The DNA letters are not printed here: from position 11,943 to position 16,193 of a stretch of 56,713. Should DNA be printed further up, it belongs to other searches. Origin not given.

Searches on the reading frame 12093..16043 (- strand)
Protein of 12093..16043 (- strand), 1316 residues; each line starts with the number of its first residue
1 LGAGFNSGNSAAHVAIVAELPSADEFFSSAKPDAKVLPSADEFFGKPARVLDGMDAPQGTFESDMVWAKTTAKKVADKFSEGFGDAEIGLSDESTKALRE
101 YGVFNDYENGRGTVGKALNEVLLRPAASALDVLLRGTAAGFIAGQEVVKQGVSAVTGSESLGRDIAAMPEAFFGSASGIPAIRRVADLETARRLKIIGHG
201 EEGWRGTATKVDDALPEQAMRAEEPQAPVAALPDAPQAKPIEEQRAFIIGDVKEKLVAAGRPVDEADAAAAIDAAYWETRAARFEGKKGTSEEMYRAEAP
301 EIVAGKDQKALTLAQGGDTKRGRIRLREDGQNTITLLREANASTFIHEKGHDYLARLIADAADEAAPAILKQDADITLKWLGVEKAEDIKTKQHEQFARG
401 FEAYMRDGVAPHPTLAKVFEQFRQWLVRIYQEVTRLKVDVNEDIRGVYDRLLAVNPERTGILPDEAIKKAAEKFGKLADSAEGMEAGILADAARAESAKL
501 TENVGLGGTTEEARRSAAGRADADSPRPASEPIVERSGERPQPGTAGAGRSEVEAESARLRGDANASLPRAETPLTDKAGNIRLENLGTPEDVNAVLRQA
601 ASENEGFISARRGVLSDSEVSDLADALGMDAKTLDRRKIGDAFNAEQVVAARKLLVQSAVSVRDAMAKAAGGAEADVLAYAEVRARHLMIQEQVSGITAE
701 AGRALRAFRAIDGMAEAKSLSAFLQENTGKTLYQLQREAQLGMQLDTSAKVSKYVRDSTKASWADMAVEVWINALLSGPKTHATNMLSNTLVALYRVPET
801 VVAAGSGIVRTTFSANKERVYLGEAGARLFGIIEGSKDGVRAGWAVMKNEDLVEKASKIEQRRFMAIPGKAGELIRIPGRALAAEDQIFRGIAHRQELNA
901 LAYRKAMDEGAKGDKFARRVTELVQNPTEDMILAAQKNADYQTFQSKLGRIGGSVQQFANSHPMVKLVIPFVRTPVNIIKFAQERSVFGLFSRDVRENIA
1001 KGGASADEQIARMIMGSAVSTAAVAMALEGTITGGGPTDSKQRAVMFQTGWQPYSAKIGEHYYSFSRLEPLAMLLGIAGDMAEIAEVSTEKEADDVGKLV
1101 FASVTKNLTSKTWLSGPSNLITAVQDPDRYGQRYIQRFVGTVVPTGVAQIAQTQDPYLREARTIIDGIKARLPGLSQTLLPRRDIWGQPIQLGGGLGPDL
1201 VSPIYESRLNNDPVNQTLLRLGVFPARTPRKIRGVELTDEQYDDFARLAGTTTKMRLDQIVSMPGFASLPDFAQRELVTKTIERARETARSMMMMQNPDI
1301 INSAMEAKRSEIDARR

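Call 27: search_protein_families(library=pfam, alignment_id=A2, max_evalue=0.01)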
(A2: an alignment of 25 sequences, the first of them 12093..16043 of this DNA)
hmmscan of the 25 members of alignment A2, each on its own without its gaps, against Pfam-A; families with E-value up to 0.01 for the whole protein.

A. member 1, window:12093-16043:- (1316 aa): 0 families

B. families by the number of members that match (of 25 scanned): 11 families
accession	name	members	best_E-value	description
PF07750.17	GcrA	2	1.6e-08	GcrA cell cycle regulator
PF12236.14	Head-tail_con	1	1.4e-55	Bacteriophage head to tail connecting protein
PF19821.5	Phage_capsid_2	1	2.9e-21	Phage capsid protein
PF01726.22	LexA_DNA_bind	1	1.2e-12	LexA DNA binding domain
PF12802.13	MarR_2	1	3.7e-05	MarR family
PF09339.16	HTH_IclR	1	4.7e-05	IclR helix-turn-helix domain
PF10544.15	T5orf172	1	0.0021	T5orf172 domain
PF12728.13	HTH_17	1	0.0025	Helix-turn-helix domain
PF13455.12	MUG113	1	0.0055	Meiotically up-regulated gene 113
PF24409.1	wHTH-PRTase_assc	1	0.0065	wHTH-PRTase associated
PF01464.25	SLT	1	0.0076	Transglycosylase SLT domain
